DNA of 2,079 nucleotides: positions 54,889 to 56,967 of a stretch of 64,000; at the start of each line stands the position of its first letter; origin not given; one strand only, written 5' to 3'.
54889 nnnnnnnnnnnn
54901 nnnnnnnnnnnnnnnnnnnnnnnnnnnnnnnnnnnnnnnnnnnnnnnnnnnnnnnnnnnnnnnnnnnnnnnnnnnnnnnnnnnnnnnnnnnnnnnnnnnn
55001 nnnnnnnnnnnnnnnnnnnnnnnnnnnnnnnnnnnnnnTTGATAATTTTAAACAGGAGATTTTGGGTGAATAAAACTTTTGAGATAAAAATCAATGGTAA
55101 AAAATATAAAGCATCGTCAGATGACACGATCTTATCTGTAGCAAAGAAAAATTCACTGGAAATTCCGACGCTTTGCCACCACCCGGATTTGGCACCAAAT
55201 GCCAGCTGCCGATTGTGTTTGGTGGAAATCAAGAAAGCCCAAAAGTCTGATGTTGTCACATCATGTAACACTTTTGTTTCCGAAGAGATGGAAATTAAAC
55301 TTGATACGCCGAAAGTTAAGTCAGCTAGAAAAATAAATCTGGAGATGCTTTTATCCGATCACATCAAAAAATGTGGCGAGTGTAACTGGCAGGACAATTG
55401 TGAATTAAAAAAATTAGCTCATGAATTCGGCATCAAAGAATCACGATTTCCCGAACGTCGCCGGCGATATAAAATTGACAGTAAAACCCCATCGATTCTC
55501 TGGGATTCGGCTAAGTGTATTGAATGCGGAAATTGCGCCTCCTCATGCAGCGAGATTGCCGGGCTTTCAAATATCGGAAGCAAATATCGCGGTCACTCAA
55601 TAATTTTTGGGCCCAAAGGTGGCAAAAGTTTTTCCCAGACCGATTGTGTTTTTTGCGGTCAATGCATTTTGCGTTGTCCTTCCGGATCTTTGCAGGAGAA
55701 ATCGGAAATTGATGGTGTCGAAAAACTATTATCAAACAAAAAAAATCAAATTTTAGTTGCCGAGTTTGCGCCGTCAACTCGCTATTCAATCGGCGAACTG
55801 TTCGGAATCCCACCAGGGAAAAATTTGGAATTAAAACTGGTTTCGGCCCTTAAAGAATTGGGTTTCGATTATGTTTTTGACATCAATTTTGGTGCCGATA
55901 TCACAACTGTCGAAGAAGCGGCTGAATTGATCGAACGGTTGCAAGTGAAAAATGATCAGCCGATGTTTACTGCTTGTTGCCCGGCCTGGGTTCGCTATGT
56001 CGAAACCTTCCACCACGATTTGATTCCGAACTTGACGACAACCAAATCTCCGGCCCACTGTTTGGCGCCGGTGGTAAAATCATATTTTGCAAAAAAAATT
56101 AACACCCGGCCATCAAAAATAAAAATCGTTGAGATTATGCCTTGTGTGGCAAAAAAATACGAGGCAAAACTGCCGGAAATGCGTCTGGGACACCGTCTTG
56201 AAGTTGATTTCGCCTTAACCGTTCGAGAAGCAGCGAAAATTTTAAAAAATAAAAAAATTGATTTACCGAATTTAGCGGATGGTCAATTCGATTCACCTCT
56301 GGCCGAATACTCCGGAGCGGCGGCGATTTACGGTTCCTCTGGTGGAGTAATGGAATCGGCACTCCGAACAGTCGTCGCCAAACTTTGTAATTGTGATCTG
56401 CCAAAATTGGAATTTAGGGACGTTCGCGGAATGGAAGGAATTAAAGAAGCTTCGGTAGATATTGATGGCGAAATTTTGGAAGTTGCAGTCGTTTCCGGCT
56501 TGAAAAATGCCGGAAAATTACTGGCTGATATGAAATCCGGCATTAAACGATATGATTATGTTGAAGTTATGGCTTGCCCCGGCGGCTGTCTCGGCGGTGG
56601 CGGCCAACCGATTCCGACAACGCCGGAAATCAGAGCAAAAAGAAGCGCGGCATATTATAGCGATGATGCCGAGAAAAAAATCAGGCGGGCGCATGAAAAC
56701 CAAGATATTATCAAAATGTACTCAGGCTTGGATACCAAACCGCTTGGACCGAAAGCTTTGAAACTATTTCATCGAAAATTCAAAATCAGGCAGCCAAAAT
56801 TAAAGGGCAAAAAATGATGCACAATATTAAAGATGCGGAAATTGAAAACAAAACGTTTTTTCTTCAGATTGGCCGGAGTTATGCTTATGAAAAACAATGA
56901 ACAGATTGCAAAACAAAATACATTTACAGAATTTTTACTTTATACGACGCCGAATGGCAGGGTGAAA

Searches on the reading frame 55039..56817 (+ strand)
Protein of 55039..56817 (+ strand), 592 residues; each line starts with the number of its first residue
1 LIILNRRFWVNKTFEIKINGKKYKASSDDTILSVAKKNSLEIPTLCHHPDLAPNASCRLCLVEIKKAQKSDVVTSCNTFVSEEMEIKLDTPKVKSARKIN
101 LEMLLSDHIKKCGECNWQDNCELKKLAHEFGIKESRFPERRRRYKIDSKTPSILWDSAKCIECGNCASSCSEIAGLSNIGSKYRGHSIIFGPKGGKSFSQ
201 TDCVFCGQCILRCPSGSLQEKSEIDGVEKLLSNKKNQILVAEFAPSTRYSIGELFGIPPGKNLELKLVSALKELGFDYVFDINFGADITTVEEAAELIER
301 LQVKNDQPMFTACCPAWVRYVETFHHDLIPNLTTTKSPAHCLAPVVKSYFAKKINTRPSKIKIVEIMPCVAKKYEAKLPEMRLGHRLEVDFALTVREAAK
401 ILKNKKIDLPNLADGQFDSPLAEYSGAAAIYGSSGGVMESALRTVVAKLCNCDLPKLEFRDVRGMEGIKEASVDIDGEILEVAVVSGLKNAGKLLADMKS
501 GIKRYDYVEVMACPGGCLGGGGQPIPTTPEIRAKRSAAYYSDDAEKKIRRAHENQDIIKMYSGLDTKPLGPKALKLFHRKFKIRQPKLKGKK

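Call 3: search_protein_families(library=pfam, proteins=[window:55039-56817:+], max_evalue=0.01)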
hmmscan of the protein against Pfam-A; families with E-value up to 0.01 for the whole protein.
window:55039-56817:+ (592 aa): 16 families
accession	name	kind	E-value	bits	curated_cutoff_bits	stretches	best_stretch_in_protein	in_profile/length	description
PF02906.19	Fe_hyd_lg_C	-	3e-86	289.5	22.1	1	238-521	2-245/245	Iron only hydrogenase large subunit, C-terminal domain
PF13510.11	Fer2_4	-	6.9e-15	55.3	22.8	1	12-90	2-81/82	2Fe-2S iron-sulfur cluster binding domain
PF02256.22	Fe_hyd_SSU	-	3.7e-12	46.5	24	1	530-582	2-54/56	Iron hydrogenase small subunit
PF10588.14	NADH-G_4Fe-4S_3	-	1.8e-10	40.6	27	1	97-136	1-40/40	NADH-ubiquinone oxidoreductase-G iron-sulfur binding region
PF12838.12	Fer4_7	-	8.4e-07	29.8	27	1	159-216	1-51/52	4Fe-4S dicluster domain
PF00111.32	Fer2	-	8.4e-07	29.3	21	1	17-80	2-76/77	2Fe-2S iron-sulfur cluster binding domain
PF00037.32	Fer4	-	3.6e-05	23.8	21.1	2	200-217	5-22/24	4Fe-4S binding domain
PF13187.11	Fer4_9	-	3.7e-05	24.1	27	1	159-216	1-50/52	4Fe-4S dicluster domain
PF13183.11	Fer4_8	-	0.00011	23.1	27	1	158-216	3-67/68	4Fe-4S dicluster domain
PF22609.1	Fe_hydrogense_Fe-S_bd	-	0.00013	21.9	27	1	92-126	1-35/41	Iron hydrogenase 1-like, iron-sulfur centre-binding domain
PF22117.2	Fer4_Nqo3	-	0.0002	21.9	27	1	151-218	2-66/67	NADH-quinone oxidoreductase subunit 3, ferredoxin-like domain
PF12837.12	Fer4_6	-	0.00057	20.1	25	1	153-173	2-22/24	4Fe-4S binding domain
PF13237.11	Fer4_10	-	0.00081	19.7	25.5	0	199-223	5-31/53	4Fe-4S dicluster domain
PF13484.11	Fer4_16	-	0.0011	20.2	30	0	203-228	2-28/66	4Fe-4S double cluster binding domain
PF14697.11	Fer4_21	-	0.0024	18.4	35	0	156-214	4-52/59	4Fe-4S dicluster domain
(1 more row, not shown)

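Call 7: find_homologous_proteins(query=window:55039-56817:+, max_evalue=1e-20)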
Query window:55039-56817:+ (592 aa): 7816 proteins with E <= 1e-20 among 8000 candidates; the best 120 are listed.
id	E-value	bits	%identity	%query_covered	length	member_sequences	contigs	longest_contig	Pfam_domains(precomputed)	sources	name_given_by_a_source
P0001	0.0e+0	1330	100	98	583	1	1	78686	PF13510.12,PF10588.15,PF02906.20,PF00111.33,PF02256.23,PF12838.13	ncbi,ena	-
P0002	0.0e+0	1105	82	98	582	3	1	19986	PF13510.12,PF10588.15,PF02906.20,PF00111.33,PF02256.23,PF00037.33,PF13484.12,PF12838.13,PF13237.12,PF13187.12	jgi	-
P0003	0.0e+0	1104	83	98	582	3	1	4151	PF13510.12,PF10588.15,PF02906.20,PF00111.33,PF02256.23,PF00037.33,PF12838.13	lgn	-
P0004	0.0e+0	1094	80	98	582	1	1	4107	PF13510.12,PF10588.15,PF02906.20,PF00111.33,PF02256.23,PF00037.33,PF13484.12,PF12838.13,PF13237.12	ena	-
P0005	0.0e+0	1075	80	98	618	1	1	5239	PF13510.12,PF10588.15,PF02906.20,PF00111.33,PF02256.23,PF12838.13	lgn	-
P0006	0.0e+0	1073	80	98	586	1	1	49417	PF13510.12,PF10588.15,PF02906.20,PF00111.33,PF02256.23,PF00037.33,PF12838.13,PF13187.12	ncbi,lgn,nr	ncbi:MAG: [FeFe] hydrogenase, group A [Candidatus Berkelbacteria bacterium]|nr:[FeFe] hydrogenase, g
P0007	0.0e+0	1061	78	98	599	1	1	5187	PF13510.12,PF10588.15,PF02906.20,PF00111.33,PF02256.23,PF00037.33,PF12838.13,PF13237.12,PF13187.12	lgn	-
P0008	0.0e+0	1021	75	98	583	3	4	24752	PF13510.12,PF10588.15,PF02906.20,PF00111.33,PF02256.23,PF00037.33,PF12838.13,PF13237.12,PF13187.12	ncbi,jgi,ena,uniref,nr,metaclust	ncbi:ferredoxin [Candidatus Berkelbacteria bacterium CG08_land_8_20_14_0_20_39_8]|uniref:Ferredoxin 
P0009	3.0e-285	965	71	97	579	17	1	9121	PF13510.12,PF10588.15,PF02906.20,PF00111.33,PF02256.23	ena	-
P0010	3.3e-279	945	70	98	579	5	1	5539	PF13510.12,PF10588.15,PF02906.20,PF00111.33,PF02256.23,PF12838.13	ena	-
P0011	2.9e-277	939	70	97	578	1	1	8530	PF13510.12,PF10588.15,PF02906.20,PF00111.33,PF02256.23,PF00037.33,PF12838.13,PF13237.12,PF13187.12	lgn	-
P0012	9.3e-276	934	68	98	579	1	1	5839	PF13510.12,PF10588.15,PF02906.20,PF00111.33,PF02256.23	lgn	-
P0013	9.4e-275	931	69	98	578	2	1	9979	PF13510.12,PF10588.15,PF02906.20,PF02256.23,PF12838.13,PF13187.12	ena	-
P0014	2.7e-271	919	68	98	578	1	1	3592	PF13510.12,PF10588.15,PF02906.20,PF02256.23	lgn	-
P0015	4.0e-271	919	70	98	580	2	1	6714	PF13510.12,PF10588.15,PF02906.20,PF00111.33,PF02256.23,PF00037.33,PF12838.13,PF13237.12,PF13187.12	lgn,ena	-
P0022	8.2e-260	881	66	98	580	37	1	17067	PF13510.12,PF10588.15,PF02906.20,PF02256.23,PF00037.33,PF12838.13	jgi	-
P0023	2.5e-258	876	65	97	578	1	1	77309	PF13510.12,PF10588.15,PF02906.20,PF00111.33,PF02256.23,PF00037.33,PF12838.13,PF13237.12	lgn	-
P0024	8.0e-256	868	66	97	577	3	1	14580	PF13510.12,PF10588.15,PF02906.20,PF00111.33,PF02256.23,PF00037.33,PF12838.13,PF13237.12,PF13187.12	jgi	-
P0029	2.8e-228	777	58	97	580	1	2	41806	PF13510.12,PF10588.15,PF02906.20,PF00111.33,PF02256.23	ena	-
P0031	2.7e-170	586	49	94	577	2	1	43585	PF14697.12,PF13510.12,PF10588.15,PF02906.20,PF02256.23,PF12838.13,PF13237.12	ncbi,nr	ncbi:MAG: [FeFe] hydrogenase, group A [Patescibacteria group bacterium]|nr:[FeFe] hydrogenase, group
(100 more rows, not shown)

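Call 8: find_encoding_contigs(protein=P0006, flank=10000, max_places=3)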
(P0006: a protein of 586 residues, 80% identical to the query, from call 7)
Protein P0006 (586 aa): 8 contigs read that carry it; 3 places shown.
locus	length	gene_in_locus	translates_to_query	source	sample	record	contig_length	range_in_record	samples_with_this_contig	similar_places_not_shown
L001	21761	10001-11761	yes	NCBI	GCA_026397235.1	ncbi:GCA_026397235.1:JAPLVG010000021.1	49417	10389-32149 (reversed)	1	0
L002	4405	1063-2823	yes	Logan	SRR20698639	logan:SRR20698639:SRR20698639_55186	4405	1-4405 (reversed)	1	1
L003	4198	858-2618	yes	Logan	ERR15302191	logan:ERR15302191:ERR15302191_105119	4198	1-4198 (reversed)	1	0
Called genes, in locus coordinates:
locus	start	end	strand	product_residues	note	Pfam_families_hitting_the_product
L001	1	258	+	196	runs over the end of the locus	PF00889:EF_TS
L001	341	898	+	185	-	PF01765:RRF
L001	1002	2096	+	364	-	PF02163:Peptidase_M50, PF13180:PDZ_2 (weak)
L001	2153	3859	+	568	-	PF00587:tRNA-synt_2b, PF04073:tRNA_edit, PF03129:HGTP_anticodon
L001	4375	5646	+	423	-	PF01541:GIY-YIG, PF27096:UvrC_M, PF08459:UvrC_RNaseH_dom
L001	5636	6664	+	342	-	PF01933:CofD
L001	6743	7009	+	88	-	PF16325:Peptidase_U32_C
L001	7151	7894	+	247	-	PF00121:TIM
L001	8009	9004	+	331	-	PF00044:Gp_dh_N, PF01113:DapB_N (faint), PF02800:Gp_dh_C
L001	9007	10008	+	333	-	PF01512:Complex1_51K, PF10589:NADH_4Fe-4S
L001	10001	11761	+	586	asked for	PF00111:Fer2 (weak), PF13510:Fer2_4, PF10588:NADH-G_4Fe-4S_3, PF00037:Fer4 (faint), PF12838:Fer4_7, PF13187:Fer4_9 (weak), PF02906:Fe_hyd_lg_C, PF02256:Fe_hyd_SSU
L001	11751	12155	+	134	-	PF07885:Ion_trans_2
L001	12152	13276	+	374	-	PF00162:PGK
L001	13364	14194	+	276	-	PF01116:F_bP_aldolase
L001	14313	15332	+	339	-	PF00294:PfkB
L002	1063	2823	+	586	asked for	PF00111:Fer2 (weak), PF13510:Fer2_4, PF10588:NADH-G_4Fe-4S_3, PF00037:Fer4 (faint), PF12838:Fer4_7, PF13187:Fer4_9 (weak), PF02906:Fe_hyd_lg_C, PF02256:Fe_hyd_SSU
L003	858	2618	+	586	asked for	PF00111:Fer2 (weak), PF13510:Fer2_4, PF10588:NADH-G_4Fe-4S_3, PF00037:Fer4 (faint), PF12838:Fer4_7, PF13187:Fer4_9 (weak), PF02906:Fe_hyd_lg_C, PF02256:Fe_hyd_SSU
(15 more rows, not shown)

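Call 9: find_encoding_contigs(protein=P0008, flank=10000, max_places=3)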
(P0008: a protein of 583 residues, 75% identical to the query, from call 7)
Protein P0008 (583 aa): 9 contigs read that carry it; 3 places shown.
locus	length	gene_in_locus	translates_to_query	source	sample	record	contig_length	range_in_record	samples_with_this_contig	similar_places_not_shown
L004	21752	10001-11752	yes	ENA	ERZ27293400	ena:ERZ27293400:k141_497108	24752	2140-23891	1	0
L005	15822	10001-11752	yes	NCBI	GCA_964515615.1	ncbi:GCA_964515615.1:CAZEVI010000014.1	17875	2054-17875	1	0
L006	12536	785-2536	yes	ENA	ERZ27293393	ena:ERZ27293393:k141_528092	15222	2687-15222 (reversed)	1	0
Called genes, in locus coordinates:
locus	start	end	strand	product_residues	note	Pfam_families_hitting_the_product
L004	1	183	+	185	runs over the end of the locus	PF01765:RRF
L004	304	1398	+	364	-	PF02163:Peptidase_M50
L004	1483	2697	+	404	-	PF00587:tRNA-synt_2b, PF03129:HGTP_anticodon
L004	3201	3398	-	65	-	-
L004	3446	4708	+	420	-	PF01541:GIY-YIG, PF27096:UvrC_M, PF02151:UVR (weak), PF08459:UvrC_RNaseH_dom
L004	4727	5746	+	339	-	PF01933:CofD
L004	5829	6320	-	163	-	-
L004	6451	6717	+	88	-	PF16325:Peptidase_U32_C (weak)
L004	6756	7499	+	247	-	PF00121:TIM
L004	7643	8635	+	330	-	PF00044:Gp_dh_N, PF01113:DapB_N (faint), PF02800:Gp_dh_C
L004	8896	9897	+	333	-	PF01512:Complex1_51K, PF10589:NADH_4Fe-4S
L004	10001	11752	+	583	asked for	PF00111:Fer2 (weak), PF13510:Fer2_4, PF10588:NADH-G_4Fe-4S_3, PF13237:Fer4_10 (faint), PF12838:Fer4_7 (weak), PF13187:Fer4_9 (weak), PF02906:Fe_hyd_lg_C, PF02256:Fe_hyd_SSU, +1 more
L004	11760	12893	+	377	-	PF00162:PGK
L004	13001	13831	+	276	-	PF01116:F_bP_aldolase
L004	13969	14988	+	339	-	PF00294:PfkB, PF08543:Phos_pyr_kin (faint)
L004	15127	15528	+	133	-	PF04266:ASCH (weak)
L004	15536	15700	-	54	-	-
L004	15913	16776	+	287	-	PF00483:NTP_transferase, PF12804:NTP_transf_3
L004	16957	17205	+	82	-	-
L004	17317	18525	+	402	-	PF05697:Trigger_N, PF00254:FKBP_C, PF05698:Trigger_C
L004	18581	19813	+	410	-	PF05977:MFS_3, PF07690:MFS_1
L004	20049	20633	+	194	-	PF00574:CLP_protease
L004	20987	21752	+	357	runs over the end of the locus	PF02073:Peptidase_M29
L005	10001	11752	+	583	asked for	PF00111:Fer2 (weak), PF13510:Fer2_4, PF10588:NADH-G_4Fe-4S_3, PF13237:Fer4_10 (faint), PF12838:Fer4_7 (weak), PF13187:Fer4_9 (weak), PF02906:Fe_hyd_lg_C, PF02256:Fe_hyd_SSU, +1 more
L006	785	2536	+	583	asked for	PF00111:Fer2 (weak), PF13510:Fer2_4, PF10588:NADH-G_4Fe-4S_3, PF13237:Fer4_10 (faint), PF12838:Fer4_7 (weak), PF13187:Fer4_9 (weak), PF02906:Fe_hyd_lg_C, PF02256:Fe_hyd_SSU, +1 more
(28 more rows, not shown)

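Call 10: find_encoding_contigs(protein=P0023, flank=10000, max_places=3)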
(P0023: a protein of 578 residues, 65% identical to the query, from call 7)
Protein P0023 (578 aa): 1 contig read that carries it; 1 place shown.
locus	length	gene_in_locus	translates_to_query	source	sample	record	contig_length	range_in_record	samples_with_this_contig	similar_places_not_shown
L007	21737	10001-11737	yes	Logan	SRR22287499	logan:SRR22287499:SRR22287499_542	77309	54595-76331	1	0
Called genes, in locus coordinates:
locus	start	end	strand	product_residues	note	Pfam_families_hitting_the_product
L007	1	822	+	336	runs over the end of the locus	-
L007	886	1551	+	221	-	-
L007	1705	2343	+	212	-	-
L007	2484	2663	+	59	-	-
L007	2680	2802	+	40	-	-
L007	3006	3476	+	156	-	-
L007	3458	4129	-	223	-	PF28423:Epiregulin_C (weak)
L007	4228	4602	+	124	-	PF06397:Desulfoferrod_N, PF01880:Desulfoferrodox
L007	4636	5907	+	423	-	PF01541:GIY-YIG, PF27096:UvrC_M, PF02151:UVR (weak), PF08459:UvrC_RNaseH_dom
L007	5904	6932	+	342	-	PF01933:CofD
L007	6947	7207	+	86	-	-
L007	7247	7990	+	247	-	PF00121:TIM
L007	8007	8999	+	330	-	PF00044:Gp_dh_N, PF02800:Gp_dh_C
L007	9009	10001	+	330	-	PF01512:Complex1_51K, PF10589:NADH_4Fe-4S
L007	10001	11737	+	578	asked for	PF00111:Fer2 (weak), PF13510:Fer2_4, PF10588:NADH-G_4Fe-4S_3, PF00037:Fer4 (faint), PF13237:Fer4_10 (faint), PF12838:Fer4_7 (weak), PF02906:Fe_hyd_lg_C, PF02256:Fe_hyd_SSU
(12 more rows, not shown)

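Call 12: find_encoding_contigs(protein=P0002, flank=8000, max_places=2)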
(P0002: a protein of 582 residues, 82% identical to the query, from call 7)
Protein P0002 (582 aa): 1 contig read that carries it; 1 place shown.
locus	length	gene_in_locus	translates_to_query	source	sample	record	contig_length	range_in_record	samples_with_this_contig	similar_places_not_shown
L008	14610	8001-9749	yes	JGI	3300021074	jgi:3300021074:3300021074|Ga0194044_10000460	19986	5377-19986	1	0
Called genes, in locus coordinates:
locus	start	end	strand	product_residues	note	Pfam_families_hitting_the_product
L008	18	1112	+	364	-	PF02163:Peptidase_M50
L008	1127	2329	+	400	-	PF00587:tRNA-synt_2b, PF03129:HGTP_anticodon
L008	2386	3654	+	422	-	PF01541:GIY-YIG, PF27096:UvrC_M, PF02151:UVR (weak), PF08459:UvrC_RNaseH_dom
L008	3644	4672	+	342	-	PF01933:CofD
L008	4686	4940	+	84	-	PF16325:Peptidase_U32_C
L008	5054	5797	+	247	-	PF00121:TIM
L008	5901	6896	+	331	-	PF00044:Gp_dh_N, PF02800:Gp_dh_C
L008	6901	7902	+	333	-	PF01512:Complex1_51K, PF10589:NADH_4Fe-4S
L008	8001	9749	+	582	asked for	PF00111:Fer2 (weak), PF13510:Fer2_4, PF13484:Fer4_16 (faint), PF10588:NADH-G_4Fe-4S_3, PF12838:Fer4_7 (weak), PF13187:Fer4_9 (weak), PF02906:Fe_hyd_lg_C, PF02256:Fe_hyd_SSU, +2 more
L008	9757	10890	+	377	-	PF00162:PGK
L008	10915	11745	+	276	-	PF01116:F_bP_aldolase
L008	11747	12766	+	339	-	PF00294:PfkB, PF08543:Phos_pyr_kin (faint)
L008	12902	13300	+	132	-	-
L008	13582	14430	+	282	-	PF00483:NTP_transferase, PF12804:NTP_transf_3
